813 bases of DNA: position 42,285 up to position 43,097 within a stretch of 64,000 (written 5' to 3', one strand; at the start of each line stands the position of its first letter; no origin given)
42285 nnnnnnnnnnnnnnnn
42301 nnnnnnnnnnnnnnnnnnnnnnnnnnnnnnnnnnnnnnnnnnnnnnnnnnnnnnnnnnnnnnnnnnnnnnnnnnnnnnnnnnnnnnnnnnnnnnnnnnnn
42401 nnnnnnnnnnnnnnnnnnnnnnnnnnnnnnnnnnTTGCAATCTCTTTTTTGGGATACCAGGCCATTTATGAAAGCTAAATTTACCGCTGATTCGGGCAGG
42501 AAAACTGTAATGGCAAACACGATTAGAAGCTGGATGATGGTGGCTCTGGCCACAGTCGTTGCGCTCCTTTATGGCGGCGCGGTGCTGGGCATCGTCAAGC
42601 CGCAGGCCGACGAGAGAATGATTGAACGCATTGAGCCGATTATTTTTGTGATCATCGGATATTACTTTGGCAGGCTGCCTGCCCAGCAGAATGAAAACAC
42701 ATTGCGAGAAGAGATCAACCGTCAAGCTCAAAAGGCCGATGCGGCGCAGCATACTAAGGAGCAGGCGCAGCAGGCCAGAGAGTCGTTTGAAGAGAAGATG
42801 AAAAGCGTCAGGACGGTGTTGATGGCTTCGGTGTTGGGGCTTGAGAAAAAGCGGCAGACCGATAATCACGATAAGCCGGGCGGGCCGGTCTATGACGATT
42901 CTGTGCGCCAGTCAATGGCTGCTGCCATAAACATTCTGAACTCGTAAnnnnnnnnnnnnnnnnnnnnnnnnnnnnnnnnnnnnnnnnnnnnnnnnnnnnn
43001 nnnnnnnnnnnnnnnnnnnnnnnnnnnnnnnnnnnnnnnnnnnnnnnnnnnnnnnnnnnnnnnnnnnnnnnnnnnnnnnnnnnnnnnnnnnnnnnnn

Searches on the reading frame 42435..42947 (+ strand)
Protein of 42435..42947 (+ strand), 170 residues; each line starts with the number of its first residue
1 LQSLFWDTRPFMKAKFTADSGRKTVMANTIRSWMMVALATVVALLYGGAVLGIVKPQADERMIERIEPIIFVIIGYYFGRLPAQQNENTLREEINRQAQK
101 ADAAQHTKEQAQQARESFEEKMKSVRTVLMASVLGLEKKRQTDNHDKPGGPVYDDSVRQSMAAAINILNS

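Call 8: search_protein_families(library=pfam, proteins=[window:42435-42947:+], max_evalue=0.001)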
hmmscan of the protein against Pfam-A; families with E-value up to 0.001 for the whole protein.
window:42435-42947:+ (170 aa): 1 family
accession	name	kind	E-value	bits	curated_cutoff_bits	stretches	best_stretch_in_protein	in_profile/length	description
PF12732.12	YtxH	-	0.00094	20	37.5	1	73-126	9-67/71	YtxH-like protein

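Call 73: search_protein_families(library=ncbifam, proteins=[window:42435-42947:+], max_evalue=0.001)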
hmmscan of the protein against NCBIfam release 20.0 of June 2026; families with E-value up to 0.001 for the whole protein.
window:42435-42947:+ (170 aa): 0 families
